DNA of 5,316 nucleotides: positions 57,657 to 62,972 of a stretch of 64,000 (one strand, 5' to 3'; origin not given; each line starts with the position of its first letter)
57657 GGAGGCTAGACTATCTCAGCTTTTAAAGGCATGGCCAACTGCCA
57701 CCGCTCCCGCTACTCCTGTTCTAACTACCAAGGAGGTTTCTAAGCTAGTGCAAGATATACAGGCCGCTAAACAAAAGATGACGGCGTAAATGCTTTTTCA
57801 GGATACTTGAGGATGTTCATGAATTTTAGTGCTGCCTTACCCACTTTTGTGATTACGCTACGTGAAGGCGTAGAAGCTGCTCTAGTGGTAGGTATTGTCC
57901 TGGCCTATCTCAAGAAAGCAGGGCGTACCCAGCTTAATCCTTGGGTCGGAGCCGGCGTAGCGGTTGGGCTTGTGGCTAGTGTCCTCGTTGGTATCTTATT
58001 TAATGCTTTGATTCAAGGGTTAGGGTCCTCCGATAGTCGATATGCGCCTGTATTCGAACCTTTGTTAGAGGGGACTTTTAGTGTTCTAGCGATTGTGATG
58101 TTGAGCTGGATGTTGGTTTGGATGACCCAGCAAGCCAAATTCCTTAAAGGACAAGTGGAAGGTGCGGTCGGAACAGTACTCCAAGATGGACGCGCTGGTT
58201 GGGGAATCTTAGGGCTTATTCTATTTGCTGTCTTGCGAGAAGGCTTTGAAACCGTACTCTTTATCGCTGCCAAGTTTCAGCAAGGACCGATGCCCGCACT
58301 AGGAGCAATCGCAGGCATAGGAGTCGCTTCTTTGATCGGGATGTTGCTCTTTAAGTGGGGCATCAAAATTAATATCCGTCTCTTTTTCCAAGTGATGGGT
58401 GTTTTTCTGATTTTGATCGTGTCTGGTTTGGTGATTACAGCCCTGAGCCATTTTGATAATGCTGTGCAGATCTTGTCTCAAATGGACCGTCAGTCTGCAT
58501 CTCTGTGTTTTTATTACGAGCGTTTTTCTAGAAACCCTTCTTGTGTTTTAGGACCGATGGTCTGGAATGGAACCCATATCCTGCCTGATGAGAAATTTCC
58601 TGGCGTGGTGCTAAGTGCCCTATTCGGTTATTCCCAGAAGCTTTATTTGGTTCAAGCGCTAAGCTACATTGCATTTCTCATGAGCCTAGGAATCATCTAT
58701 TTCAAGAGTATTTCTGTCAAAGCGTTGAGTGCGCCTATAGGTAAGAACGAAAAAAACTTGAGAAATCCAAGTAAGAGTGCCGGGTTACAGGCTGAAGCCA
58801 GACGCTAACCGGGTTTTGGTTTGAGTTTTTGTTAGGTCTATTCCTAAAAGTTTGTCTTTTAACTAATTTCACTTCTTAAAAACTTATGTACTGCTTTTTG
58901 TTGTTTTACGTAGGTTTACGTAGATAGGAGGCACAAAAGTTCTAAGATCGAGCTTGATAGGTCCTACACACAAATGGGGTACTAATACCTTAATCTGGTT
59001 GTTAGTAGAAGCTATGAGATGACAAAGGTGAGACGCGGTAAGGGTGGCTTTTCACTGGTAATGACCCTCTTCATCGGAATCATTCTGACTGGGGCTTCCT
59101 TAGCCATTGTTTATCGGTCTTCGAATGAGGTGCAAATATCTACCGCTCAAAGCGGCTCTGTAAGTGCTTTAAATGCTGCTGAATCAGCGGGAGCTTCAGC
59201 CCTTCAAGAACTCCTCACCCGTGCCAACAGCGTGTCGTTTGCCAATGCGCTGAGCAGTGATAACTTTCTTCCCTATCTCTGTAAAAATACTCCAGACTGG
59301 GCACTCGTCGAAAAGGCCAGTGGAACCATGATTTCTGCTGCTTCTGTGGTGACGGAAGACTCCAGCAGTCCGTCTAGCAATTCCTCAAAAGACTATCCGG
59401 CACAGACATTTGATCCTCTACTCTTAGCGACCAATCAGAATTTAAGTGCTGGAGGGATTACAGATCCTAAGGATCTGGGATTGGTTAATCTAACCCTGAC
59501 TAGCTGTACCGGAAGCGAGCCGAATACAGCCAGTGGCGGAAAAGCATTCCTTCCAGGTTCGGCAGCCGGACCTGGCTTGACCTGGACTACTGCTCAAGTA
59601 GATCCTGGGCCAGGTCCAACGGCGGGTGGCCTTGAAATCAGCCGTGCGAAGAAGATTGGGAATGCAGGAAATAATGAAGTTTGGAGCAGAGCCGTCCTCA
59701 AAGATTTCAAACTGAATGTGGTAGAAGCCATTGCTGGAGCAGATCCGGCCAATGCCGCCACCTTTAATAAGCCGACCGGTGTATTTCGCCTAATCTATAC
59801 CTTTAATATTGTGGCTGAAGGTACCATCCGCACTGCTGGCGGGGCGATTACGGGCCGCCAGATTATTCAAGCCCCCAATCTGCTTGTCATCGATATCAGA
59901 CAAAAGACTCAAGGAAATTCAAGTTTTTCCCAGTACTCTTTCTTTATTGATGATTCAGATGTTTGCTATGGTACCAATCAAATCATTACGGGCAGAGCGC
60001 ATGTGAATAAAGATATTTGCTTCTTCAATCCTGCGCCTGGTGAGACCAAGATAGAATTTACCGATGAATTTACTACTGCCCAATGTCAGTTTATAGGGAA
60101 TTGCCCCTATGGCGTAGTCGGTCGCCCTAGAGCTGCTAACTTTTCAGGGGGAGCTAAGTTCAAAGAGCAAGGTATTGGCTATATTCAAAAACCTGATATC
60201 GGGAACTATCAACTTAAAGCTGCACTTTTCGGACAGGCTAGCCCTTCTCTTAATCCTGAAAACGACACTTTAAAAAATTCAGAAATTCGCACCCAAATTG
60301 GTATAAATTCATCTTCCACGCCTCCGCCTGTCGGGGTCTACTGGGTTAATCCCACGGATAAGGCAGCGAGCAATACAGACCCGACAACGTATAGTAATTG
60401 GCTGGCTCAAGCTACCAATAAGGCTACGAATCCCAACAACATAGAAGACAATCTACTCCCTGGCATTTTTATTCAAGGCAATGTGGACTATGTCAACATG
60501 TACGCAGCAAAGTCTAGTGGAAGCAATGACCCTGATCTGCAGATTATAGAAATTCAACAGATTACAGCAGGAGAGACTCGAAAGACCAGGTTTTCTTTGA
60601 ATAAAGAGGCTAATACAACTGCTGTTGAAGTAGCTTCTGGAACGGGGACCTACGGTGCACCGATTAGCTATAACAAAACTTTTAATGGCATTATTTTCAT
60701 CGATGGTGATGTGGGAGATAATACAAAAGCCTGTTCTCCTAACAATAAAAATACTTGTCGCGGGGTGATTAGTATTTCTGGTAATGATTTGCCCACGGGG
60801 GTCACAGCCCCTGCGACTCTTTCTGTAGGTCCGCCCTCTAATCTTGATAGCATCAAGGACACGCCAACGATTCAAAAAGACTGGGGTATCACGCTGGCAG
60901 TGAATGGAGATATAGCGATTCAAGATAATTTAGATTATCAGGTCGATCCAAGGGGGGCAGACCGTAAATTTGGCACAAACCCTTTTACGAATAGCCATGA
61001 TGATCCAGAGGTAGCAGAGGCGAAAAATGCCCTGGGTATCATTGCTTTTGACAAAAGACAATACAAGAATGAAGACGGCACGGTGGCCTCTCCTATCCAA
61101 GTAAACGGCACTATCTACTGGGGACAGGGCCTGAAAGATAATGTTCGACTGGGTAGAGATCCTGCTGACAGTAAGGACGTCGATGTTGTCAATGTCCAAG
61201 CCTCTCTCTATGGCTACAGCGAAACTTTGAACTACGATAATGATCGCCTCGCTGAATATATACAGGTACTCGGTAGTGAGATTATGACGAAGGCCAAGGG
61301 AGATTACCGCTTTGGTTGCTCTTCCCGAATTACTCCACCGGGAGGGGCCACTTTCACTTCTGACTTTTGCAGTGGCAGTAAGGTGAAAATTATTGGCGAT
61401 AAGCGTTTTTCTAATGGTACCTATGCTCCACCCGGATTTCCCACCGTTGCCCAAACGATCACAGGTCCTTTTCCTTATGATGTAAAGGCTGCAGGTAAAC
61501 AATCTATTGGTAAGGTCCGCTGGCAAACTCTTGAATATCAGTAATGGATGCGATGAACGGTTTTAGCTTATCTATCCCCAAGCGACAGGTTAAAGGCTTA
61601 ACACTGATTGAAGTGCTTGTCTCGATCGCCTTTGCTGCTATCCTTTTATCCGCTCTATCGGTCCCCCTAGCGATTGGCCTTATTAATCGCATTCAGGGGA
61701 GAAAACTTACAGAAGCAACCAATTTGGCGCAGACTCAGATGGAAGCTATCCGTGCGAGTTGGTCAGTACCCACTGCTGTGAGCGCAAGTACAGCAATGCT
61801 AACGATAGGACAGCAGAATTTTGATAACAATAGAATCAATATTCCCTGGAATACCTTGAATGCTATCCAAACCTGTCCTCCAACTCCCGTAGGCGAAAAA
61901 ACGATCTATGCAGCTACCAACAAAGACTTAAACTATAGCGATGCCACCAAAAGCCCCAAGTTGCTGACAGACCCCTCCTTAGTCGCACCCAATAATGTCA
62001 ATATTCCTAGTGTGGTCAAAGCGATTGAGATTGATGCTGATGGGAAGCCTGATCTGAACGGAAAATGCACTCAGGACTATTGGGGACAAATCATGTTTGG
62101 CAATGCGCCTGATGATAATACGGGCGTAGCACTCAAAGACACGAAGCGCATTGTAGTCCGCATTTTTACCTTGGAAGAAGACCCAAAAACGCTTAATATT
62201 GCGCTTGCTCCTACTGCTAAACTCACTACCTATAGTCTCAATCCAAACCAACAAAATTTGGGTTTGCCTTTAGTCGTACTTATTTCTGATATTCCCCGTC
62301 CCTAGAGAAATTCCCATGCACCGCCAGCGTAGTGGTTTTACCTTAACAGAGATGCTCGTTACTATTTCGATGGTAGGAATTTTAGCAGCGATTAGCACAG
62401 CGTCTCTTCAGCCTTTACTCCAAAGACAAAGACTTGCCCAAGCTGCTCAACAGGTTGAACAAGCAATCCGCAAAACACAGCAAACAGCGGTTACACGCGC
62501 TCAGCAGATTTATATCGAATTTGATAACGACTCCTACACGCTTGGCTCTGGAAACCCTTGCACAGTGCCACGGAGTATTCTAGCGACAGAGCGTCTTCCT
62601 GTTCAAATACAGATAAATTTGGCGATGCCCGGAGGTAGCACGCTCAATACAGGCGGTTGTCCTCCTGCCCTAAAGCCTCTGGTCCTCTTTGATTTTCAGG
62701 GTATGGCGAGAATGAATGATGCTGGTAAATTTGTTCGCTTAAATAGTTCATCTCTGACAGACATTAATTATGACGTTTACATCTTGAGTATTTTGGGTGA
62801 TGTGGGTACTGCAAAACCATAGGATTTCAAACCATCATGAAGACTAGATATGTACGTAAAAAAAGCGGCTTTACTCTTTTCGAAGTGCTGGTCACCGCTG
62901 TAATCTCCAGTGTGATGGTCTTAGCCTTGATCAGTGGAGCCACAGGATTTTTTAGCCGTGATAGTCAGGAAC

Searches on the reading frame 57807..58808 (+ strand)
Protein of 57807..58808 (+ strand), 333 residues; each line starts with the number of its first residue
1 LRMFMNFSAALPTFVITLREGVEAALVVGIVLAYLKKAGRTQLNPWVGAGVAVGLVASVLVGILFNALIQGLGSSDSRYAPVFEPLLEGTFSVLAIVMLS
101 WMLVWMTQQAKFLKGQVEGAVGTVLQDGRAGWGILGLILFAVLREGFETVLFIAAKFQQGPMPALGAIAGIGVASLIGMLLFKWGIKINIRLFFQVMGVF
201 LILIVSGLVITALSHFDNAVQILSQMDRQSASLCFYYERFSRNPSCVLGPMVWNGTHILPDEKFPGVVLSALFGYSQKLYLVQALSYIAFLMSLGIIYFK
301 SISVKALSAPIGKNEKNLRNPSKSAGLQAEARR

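Call 56: search_protein_families(library=pfam, proteins=[window:57807-58808:+], max_evalue=0.00001)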
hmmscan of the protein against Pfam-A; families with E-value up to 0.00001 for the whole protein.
window:57807-58808:+ (333 aa): 1 family
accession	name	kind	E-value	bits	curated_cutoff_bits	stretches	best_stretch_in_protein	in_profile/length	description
PF03239.20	FTR1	-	3.1e-55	187.9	25.3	1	11-298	2-283/284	Iron permease FTR1 family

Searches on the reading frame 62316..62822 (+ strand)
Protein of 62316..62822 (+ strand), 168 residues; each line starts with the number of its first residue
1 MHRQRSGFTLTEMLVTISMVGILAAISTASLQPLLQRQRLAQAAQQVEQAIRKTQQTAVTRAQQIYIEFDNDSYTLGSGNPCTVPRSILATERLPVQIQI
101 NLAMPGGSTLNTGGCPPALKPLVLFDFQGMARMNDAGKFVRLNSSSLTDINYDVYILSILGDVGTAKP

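Call 56: search_protein_families(library=pfam, proteins=[window:62316-62822:+], max_evalue=0.00001)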
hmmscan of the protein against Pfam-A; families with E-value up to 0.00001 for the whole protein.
window:62316-62822:+ (168 aa): 1 family
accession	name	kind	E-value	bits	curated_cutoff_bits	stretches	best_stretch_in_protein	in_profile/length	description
PF07963.17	N_methyl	-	2.2e-06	27.4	21.2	1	3-27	2-26/27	Prokaryotic N-terminal methylation motif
